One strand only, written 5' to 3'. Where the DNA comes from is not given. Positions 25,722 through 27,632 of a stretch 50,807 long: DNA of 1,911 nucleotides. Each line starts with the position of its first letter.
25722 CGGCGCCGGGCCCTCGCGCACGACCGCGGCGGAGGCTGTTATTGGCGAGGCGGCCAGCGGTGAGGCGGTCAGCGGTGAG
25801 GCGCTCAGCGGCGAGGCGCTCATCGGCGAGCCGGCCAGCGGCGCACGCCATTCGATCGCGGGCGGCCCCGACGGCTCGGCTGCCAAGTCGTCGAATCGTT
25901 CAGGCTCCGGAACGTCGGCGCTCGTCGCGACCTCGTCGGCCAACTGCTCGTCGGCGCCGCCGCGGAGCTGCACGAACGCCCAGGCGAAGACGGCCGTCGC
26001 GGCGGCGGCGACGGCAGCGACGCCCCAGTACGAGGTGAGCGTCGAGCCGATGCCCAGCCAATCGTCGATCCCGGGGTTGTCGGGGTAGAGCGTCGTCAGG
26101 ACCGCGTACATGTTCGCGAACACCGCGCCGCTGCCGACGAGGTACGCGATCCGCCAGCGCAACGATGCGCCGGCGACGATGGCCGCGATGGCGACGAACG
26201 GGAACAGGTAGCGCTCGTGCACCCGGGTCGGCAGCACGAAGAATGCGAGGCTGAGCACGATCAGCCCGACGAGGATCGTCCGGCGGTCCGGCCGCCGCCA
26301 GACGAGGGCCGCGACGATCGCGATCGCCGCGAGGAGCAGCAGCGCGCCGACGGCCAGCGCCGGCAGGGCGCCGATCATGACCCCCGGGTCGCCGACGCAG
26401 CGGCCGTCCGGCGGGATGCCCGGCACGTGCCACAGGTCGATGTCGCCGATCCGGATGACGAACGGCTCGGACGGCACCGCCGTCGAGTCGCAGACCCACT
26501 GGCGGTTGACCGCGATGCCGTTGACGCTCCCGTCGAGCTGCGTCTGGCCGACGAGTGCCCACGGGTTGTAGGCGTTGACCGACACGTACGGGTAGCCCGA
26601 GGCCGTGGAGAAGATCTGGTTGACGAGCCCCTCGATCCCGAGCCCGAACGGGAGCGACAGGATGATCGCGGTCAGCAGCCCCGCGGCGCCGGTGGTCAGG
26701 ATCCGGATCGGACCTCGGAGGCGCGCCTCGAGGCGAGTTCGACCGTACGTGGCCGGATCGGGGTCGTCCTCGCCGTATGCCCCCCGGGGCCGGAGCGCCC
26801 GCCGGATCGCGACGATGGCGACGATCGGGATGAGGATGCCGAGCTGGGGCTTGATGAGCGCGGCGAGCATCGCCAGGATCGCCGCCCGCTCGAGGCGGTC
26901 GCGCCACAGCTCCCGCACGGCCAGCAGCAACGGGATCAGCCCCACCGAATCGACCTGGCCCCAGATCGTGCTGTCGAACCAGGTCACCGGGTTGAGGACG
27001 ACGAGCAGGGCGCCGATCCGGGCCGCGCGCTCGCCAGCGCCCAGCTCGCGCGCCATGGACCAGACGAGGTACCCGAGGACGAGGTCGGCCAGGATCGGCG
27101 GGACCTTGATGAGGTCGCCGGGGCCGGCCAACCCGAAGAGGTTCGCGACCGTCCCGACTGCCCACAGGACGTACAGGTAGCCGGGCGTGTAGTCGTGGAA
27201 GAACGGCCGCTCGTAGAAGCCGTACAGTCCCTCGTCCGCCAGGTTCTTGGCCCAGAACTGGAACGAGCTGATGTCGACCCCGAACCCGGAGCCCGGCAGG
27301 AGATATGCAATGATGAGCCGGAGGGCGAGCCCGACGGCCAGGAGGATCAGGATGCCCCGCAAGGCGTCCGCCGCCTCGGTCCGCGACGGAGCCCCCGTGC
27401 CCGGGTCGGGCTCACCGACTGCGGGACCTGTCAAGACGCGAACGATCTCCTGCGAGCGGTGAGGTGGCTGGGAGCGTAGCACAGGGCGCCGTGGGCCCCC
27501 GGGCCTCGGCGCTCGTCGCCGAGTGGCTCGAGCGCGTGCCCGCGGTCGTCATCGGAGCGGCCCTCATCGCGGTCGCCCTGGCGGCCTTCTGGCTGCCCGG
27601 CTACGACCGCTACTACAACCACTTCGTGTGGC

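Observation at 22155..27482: A 1775-aa single ORF that fuses two different GT-C glycosyltransferase modules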

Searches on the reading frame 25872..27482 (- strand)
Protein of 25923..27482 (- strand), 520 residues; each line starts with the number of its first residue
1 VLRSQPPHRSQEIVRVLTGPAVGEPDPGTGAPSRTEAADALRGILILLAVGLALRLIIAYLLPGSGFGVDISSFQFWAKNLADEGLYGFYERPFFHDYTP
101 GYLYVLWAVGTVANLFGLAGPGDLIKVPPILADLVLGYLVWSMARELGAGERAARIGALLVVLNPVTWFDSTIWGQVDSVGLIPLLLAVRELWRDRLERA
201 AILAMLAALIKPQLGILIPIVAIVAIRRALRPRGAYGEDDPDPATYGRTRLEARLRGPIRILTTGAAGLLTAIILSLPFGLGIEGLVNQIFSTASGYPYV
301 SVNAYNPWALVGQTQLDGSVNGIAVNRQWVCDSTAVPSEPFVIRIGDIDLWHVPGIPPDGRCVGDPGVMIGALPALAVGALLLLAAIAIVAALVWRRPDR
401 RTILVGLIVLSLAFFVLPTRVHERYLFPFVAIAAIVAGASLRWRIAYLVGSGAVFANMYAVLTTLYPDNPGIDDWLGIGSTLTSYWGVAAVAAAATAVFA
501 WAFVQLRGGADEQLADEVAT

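Call 7: search_protein_families(library=pfam, proteins=[window:25923-27482:-], max_evalue=10)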
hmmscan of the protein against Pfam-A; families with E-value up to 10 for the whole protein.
window:25923-27482:- (520 aa): 3 families
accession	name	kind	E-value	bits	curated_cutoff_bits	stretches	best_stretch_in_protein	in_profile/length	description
PF09594.16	GT87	-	0.0021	18.3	25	1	131-221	29-122/237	Glycosyltransferase family 87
PF03155.21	Alg6_Alg8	-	0.0048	16.4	25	1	379-448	302-372/482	ALG6, ALG8 glycosyltransferase family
PF09852.15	DUF2079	-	0.37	10.2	28.2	1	138-259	79-176/459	Predicted membrane protein (DUF2079)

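Call 8: search_solved_structures(query=window:25923-27482:-, max_evalue=10)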
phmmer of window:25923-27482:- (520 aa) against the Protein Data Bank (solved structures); distinct sequences matched with E-value up to 10: 0.

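Call 20: search_protein_representatives(protein=window:25923-27434:-)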
Query: 504 residues. Proteins with E-value up to 0.001 (for the whole library): 4109; up to 1e-10: 2179; up to 1e-30: 264. The best 150 are listed.
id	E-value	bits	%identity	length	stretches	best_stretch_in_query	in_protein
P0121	4.4e-194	662.4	65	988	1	3-502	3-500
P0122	6.1e-181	619.0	65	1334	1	18-502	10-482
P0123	2.4e-153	528.0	61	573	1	3-504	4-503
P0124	8.1e-140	483.3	58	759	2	1-318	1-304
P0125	3.4e-138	477.9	58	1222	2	5-219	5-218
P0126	7.2e-133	460.4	57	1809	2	9-321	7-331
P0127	7.6e-133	460.3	52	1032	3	12-313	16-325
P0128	1.6e-128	446.1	57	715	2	12-315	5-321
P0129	3.6e-121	421.8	57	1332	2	15-495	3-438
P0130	3.1e-119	415.4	56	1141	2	12-317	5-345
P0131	6.1e-111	388.0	59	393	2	1-300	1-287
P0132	5.1e-109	381.7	61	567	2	87-321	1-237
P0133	1.2e-108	380.5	53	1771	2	2-493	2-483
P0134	1.5e-106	373.6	58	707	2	82-320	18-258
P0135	3.4e-106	372.4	56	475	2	28-324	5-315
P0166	2.8e-68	247.3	44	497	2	20-297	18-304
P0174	4.8e-66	239.9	41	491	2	1-298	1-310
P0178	6.8e-64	232.8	46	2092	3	2-225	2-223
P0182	8.2e-62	226.0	41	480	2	27-299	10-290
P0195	2.3e-57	211.3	40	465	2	32-300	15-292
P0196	4.3e-57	210.4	41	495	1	26-493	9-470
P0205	1.2e-53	199.0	44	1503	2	26-308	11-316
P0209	1.0e-51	192.6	45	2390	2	4-307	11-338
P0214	1.2e-50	189.2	45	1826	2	4-300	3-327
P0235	4.3e-45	170.8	37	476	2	18-318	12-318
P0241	3.2e-44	167.9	41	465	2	28-316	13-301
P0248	8.3e-44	166.5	40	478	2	23-320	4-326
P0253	1.8e-43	165.4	39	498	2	26-304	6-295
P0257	6.4e-43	163.6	42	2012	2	15-303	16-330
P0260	4.5e-42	160.8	38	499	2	21-300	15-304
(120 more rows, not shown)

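Call 21: search_protein_families(library=pfam, proteins=[P0196, P0166, P0174, P0182, P0195, P0235, P0241, P0248, P0253, P0260], max_evalue=0.01)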
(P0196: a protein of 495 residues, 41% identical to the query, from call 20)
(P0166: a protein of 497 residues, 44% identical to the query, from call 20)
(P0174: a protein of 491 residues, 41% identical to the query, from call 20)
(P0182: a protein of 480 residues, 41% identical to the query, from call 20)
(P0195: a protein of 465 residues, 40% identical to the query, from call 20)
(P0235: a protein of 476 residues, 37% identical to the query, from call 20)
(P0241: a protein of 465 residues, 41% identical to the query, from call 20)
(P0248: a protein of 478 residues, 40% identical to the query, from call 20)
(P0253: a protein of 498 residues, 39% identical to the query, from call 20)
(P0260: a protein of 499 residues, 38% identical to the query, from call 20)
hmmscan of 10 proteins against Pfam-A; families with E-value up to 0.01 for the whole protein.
P0196 (495 aa): 0 families

P0166 (497 aa): 1 family
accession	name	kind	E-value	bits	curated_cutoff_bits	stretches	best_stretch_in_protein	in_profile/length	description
PF03155.21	Alg6_Alg8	-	0.0004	19.9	25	0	339-411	307-379/482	ALG6, ALG8 glycosyltransferase family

P0174 (491 aa): 2 families
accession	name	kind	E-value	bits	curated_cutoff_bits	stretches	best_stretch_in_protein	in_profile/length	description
PF06728.19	PIG-U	-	2.7e-06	27.2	24.5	1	116-224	77-193/378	GPI transamidase subunit PIG-U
PF03155.21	Alg6_Alg8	-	0.002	17.6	25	0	342-431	305-394/482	ALG6, ALG8 glycosyltransferase family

P0182 (480 aa): 0 families

P0195 (465 aa): 0 families

P0235 (476 aa): 1 family
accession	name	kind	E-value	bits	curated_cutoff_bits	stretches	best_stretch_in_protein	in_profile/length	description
PF03155.21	Alg6_Alg8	-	1.5e-05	24.6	25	0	331-403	304-376/482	ALG6, ALG8 glycosyltransferase family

P0241 (465 aa): 1 family
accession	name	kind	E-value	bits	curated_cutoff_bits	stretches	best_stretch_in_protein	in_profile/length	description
PF03155.21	Alg6_Alg8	-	0.00015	21.3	25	1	293-402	280-389/482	ALG6, ALG8 glycosyltransferase family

P0248 (478 aa): 3 families
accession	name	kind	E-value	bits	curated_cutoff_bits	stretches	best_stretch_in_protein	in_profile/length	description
PF09594.16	GT87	-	4.2e-07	30.4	25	1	61-201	1-125/237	Glycosyltransferase family 87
PF06728.19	PIG-U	-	1.5e-05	24.7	24.5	1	64-199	58-193/378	GPI transamidase subunit PIG-U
PF03155.21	Alg6_Alg8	-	0.00024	20.7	25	1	64-412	47-378/482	ALG6, ALG8 glycosyltransferase family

P0253 (498 aa): 4 families
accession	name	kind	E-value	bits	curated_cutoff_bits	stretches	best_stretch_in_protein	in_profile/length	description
PF09594.16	GT87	-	1.6e-05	25.3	25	1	63-200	3-125/237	Glycosyltransferase family 87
PF13231.12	PMT_2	-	5.1e-05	24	26.1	1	75-200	7-133/160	Dolichyl-phosphate-mannose-protein mannosyltransferase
PF06728.19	PIG-U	-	0.00038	20.1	24.5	1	37-237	32-226/378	GPI transamidase subunit PIG-U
PF02516.20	STT3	-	0.00095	19.2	24.5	1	54-168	62-170/405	Oligosaccharyl transferase STT3, N-terminal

P0260 (499 aa): 1 family
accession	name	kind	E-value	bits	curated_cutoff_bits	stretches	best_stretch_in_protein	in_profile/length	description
PF13231.12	PMT_2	-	0.0093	16.6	26.1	1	102-243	16-155/160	Dolichyl-phosphate-mannose-protein mannosyltransferase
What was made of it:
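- On ALG6/ALG8 (GT57, Pfam PF03155): The best relative scores 24.6 (call 21).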

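Call 22: find_homologous_proteins(query=P0196, max_evalue=0.00001)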
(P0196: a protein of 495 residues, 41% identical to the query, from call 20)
Query P0196 (495 aa): 375 proteins with E <= 0.00001 among 8000 candidates; the best 120 are listed.
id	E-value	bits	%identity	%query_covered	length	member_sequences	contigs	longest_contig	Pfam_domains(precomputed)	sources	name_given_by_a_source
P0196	0.0e+0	1063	100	100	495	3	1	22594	-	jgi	jgi:Gpi18-like mannosyltransferase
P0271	1.3e-252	857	78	100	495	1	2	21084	PF03155.22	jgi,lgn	jgi:dolichyl-phosphate-mannose-protein mannosyltransferase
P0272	3.9e-204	697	67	98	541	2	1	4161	PF06728.20,PF03155.22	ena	-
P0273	2.3e-187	642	62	99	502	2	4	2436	-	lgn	-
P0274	1.5e-186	639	63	99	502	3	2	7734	-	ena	-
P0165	2.5e-151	523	53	95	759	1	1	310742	PF03155.22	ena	-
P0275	5.2e-147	509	51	100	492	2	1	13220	PF06728.20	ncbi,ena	-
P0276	6.6e-128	446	56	80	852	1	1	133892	PF03155.22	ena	-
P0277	1.8e-123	431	50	95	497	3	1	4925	PF09594.17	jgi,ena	-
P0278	6.0e-121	423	49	90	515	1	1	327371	PF06728.20,PF03155.22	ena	-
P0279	7.9e-121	422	50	90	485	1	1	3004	PF06728.20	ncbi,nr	ncbi:MAG TPA: hypothetical protein VNW68_05735, partial [Candidatus Limnocylindria bacterium]|nr:hyp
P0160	3.1e-115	404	47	95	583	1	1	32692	-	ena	-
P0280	2.0e-113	398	47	89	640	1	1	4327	PF06728.20,PF03155.22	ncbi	ncbi:MAG TPA: hypothetical protein VIK00_02720, partial [Candidatus Limnocylindrales bacterium]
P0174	3.8e-113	397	48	89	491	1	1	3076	PF06728.20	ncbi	-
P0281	1.9e-112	395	48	89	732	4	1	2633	-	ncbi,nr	ncbi:MAG TPA: hypothetical protein VHN80_04105, partial [Kineosporiaceae bacterium]|nr:hypothetical 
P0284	1.2e-110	389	45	94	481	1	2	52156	-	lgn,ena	-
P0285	4.4e-110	387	48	91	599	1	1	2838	PF03155.22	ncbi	ncbi:MAG: hypothetical protein ABIZ34_04620, partial [Candidatus Limnocylindrales bacterium]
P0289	5.5e-108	380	45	99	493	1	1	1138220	-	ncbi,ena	-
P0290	5.5e-108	380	45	95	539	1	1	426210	PF06728.20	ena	-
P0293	1.3e-106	376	44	91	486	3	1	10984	PF03155.22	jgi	jgi:dolichyl-phosphate-mannose-protein mannosyltransferase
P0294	1.4e-106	376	46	91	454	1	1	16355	PF06728.20,PF03155.22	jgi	jgi:hypothetical protein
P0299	2.5e-101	358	41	89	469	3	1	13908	PF06728.20,PF03155.22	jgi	jgi:dolichyl-phosphate-mannose-protein mannosyltransferase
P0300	1.1e-100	356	42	94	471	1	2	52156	PF03155.22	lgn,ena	-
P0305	4.9e-99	351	47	85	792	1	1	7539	PF06728.20,PF03155.22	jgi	jgi:Gpi18-like mannosyltransferase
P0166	3.4e-97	345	46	89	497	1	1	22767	-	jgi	jgi:dolichyl-phosphate-mannose-protein mannosyltransferase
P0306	7.0e-96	340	42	92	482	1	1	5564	PF03155.22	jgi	jgi:hypothetical protein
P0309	6.9e-94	334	45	94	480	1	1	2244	PF06728.20,PF03155.22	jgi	jgi:hypothetical protein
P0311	1.2e-92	329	41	90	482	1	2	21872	PF03155.22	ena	-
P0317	4.3e-88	315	40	96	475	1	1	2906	PF03155.22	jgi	jgi:Gpi18-like mannosyltransferase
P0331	1.1e-75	274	43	80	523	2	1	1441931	-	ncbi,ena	-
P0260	1.4e-71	260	41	96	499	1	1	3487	-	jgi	jgi:dolichyl-phosphate-mannose-protein mannosyltransferase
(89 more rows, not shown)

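Call 32: predict_structure(alignment_id=A1)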
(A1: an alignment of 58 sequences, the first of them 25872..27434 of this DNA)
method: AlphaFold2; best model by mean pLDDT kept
length: 521 residues; sequences in the alignment: 58
mean_pLDDT: 83.3   pTM: 0.86
mean pLDDT of the five models: 83.3, 81.4, 81.3, 80.6, 80.6
residues with pLDDT >= 90: 299; 70-90: 106; 50-70: 60; < 50: 56
segments of 3 or more residues with pLDDT < 50: 1-9, 298-321, 323-329, 332-341, 344-347
pLDDT, mean of each block of 10 residues (from residue 1): 47 70 94 97 84 88 96 87 95 97 89 97 96 93 97 91 96 95 97 95 97 84 67 79 96 98 96 90 77 67 40 42 45 44 50 78 94 97 94 96 83 97 96 97 86 75 89 95 97 72 64 53 53
secondary structure, 60 per line:
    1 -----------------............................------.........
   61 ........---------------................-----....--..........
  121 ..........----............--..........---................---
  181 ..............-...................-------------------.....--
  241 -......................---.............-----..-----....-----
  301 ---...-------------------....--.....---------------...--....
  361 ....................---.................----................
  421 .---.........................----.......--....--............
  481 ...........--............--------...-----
elements in order: H18-45 H52-68 H84-99 H105-108 H111-130 H135-146 H149-158 H162-177 H181-194 H196-214 H234-238 H242-263 H267-279 H292-295 E326-329 E332-336 E352-354 H359-380 H384-400 H407-421 H425-449 H454-460 H463-466 H469-491 H494-505

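Call 36: fold_search(model_id=the predicted structure, library=pdb)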
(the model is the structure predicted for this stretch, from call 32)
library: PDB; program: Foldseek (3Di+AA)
matches with E <= 10: 138; with E <= 0.001: 7
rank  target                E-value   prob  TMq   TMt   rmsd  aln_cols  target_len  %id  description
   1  6snh_X                1.6e-05  1.00  0.63  0.68   6.4       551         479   12  Cryo-EM structure of yeast ALG6 in complex with 6AG9 Fab and Dol25-P-Glc (released 2020-03-11)
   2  9wno_A                2.8e-05  1.00  0.54  0.67   7.7       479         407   15  Cryo-EM structure of Candida glabrata GPI mannosyltransferase I bound to Dol-P-Man (released 2025-12-03)
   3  7w72_U                3.6e-04  1.00  0.45  0.54   8.8       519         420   12  Structure of a human glycosylphosphatidylinositol (GPI) transamidase (released 2022-02-16)
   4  8b6l_I                3.6e-04  1.00  0.43  0.34  20.1       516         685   11  Subtomogram average of the human Sec61-TRAP-OSTA-translocon (released 2022-12-07)
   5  6s7o_A                6.4e-04  1.00  0.40  0.33  16.0       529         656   12  Cryo-EM structure of human oligosaccharyltransferase complex OST-A (released 2019-12-18)
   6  7wld_U                7.6e-04  1.00  0.48  0.58   8.9       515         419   11  Cryo-EM structure of the human glycosylphosphatidylinositol transamidase complex at 2.53 Angstrom resolution (released 2022-04-27)
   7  8imx_U                9.3e-04  1.00  0.49  0.59   8.9       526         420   10  Cryo-EM structure of GPI-T with a chimeric GPI-anchored protein (released 2023-08-16)
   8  5gmy_A                1.7e-03  1.00  0.36  0.24  17.8       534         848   14  Crystal structure of the Archaeoglobus fulgidus oligosaccharyltransferase (O29867_ARCFU) tethered with an acceptor pep (released 2017-02-01)
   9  8age_A                1.8e-03  1.00  0.41  0.34  14.8       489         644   13  Structure of yeast oligosaccharylransferase complex with acceptor peptide bound (released 2022-12-07)
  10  9dm7_A                1.9e-03  1.00  0.44  0.59   7.5       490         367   16  mannosyltransferase PimE in complex with Fab_E6 (released 2025-06-25)
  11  8agb_A                2.0e-03  1.00  0.39  0.32  16.5       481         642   12  Structure of yeast oligosaccharylransferase complex with lipid-linked oligosaccharide bound (released 2022-12-07)
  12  8pn9_A                2.2e-03  1.00  0.41  0.34  15.2       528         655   11  Structure of human oligosaccharyltransferase OST-A complex bound to NGI-1 (released 2024-05-08)
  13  6ftg_5                3.6e-03  1.00  0.40  0.33  20.0       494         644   12  Subtomogram average of OST-containing ribosome-translocon complexes from canine rough microsomal membranes (released 2018-03-21)
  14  9s6r_A                4.9e-03  1.00  0.49  0.64   8.4       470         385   11  Ternary cryo-EM structure of yeast ALG3 with Dol25-PP-GlcNAc2Man5, Dol25-P-Man, and Fab (released 2026-03-18)
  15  9ub7_B                7.4e-03  1.00  0.46  0.58   7.8       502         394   12  Structure of glycosylphosphatidylinositol transamidase,state 1 (released 2026-04-08)
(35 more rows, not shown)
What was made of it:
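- On GT-C superfamily (fold level), N-terminal module: The AlphaFold model (pLDDT 83, pTM 0.86; call 32) matches ALG6, GPI-MT-I, PIG-U, STT3, PimE, ALG3, EmbC, ArnT and PglB, and nothing else, at E<0.1 (call 36).
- Best PDB matches are ALG6 (TM 0.63/0.68), GPI-MT-I (0.54/0.67), PIG-U, STT3 and PimE (calls 32, 36). Homologues hit PIG-U, a non-enzymatic GT-C fold, and the model matches PIG-U structures with TM up to 0.59 (calls 21, 22, 36). ALG6 and GPI-MT-I, both active enzymes, are the best structural matches (call 36).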

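Call 39: find_encoding_contigs(protein=P0196, flank=9000, max_places=2)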
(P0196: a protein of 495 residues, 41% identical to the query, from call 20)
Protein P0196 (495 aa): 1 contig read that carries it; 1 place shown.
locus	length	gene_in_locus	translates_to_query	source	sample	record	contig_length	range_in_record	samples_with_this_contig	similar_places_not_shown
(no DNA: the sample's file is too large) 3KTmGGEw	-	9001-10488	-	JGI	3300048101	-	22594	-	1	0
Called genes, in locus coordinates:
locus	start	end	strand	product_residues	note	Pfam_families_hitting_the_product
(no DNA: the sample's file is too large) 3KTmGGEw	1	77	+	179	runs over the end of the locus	PF08502:LeuA_dimer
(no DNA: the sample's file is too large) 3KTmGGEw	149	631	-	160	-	-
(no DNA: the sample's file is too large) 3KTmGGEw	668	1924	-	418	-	PF00930:DPPIV_N (faint), PF26549:Tricorn_N, PF26550:Tricorn_2nd, PF07676:PD40 (weak)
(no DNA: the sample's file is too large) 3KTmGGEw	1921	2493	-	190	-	PF07638:Sigma70_ECF (weak), PF04542:Sigma70_r2, PF08281:Sigma70_r4_2, PF04545:Sigma70_r4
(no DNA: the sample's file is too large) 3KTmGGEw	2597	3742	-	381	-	PF01594:AI-2E_transport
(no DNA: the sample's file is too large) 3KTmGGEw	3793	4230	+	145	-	-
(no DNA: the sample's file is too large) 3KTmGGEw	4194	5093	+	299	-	PF00800:PDT, PF01842:ACT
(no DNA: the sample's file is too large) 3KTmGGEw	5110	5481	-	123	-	PF01741:MscL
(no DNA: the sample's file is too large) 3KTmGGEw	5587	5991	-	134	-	PF14520:HHH_5 (weak), PF14229:DUF4332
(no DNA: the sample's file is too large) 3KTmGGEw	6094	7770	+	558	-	PF01935:DUF87 (weak), PF05872:HerA_C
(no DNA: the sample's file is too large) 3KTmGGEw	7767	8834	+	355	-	-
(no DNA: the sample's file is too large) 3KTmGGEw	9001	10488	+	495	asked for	-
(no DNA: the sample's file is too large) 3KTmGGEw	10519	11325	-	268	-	PF03976:PPK2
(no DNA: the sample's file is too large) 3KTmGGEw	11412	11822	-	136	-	-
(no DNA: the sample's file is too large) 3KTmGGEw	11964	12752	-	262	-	PF01186:Lysyl_oxidase (faint)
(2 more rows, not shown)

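Call 40: find_encoding_contigs(protein=P0289, flank=9000, max_places=2)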
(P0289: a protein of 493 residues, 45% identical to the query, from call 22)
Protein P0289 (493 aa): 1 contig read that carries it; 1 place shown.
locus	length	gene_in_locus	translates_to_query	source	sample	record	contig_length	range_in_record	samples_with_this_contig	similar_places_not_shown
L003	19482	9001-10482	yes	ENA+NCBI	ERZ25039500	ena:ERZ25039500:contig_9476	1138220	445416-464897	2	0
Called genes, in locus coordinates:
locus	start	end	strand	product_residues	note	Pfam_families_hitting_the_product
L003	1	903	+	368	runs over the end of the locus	PF00712:DNA_pol3_beta, PF02767:DNA_pol3_beta_2, PF02768:DNA_pol3_beta_3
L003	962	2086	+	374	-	PF02463:SMC_N, PF13175:AAA_15 (weak), PF13476:AAA_23, PF13304:AAA_21 (faint)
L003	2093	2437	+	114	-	PF05258:DciA (weak)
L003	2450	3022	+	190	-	-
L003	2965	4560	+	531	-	-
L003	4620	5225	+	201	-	PF02577:BFN_dom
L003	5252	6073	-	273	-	PF13641:Glyco_tranf_2_3 (weak), PF00535:Glycos_transf_2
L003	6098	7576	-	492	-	PF11028:TMEM260_N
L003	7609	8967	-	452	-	-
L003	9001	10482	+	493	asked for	-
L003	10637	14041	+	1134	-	PF02366:PMT, PF13231:PMT_2 (weak), PF16192:PMT_4TMC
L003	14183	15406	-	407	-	PF13439:Glyco_transf_4, PF13579:Glyco_trans_4_4, PF20706:GT4-conflict, PF00534:Glycos_transf_1, PF13692:Glyco_trans_1_4, PF13524:Glyco_trans_1_2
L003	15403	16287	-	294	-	PF02811:PHP, PF13263:PHP_C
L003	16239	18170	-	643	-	PF03279:Lip_A_acyltrans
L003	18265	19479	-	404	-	PF01658:Inos-1-P_synth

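Call 42: find_encoding_contigs(protein=P0290, flank=9000, max_places=1)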
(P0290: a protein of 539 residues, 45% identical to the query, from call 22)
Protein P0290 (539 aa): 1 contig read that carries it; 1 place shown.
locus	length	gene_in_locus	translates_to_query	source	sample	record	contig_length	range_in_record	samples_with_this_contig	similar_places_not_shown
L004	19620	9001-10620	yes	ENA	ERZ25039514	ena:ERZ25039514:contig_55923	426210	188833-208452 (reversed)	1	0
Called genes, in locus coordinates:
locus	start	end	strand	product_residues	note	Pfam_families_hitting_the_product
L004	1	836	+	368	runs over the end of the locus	PF00712:DNA_pol3_beta, PF02767:DNA_pol3_beta_2, PF02768:DNA_pol3_beta_3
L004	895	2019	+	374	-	PF02463:SMC_N, PF13175:AAA_15 (weak), PF13476:AAA_23, PF13304:AAA_21 (weak)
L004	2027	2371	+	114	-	PF05258:DciA (weak)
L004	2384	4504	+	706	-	-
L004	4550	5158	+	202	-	PF02577:BFN_dom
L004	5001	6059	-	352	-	PF00535:Glycos_transf_2, PF13641:Glyco_tranf_2_3 (weak)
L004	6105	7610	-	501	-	PF11028:TMEM260_N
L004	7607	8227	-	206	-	-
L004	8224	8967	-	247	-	-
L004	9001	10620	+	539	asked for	PF06728:PIG-U (weak)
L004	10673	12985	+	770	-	PF02366:PMT, PF13231:PMT_2 (weak)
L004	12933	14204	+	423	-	PF16192:PMT_4TMC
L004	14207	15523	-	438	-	PF13439:Glyco_transf_4, PF13579:Glyco_trans_4_4, PF20706:GT4-conflict, PF00534:Glycos_transf_1, PF13692:Glyco_trans_1_4, PF13524:Glyco_trans_1_2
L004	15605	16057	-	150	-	PF13263:PHP_C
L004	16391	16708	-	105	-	PF03279:Lip_A_acyltrans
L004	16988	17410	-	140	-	-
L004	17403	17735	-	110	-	PF03279:Lip_A_acyltrans (weak)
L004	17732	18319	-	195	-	-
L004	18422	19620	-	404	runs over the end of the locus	PF01658:Inos-1-P_synth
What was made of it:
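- Tried and rejected: 'Separate-gene version in a relative' (L003, L004; calls 40, 42).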
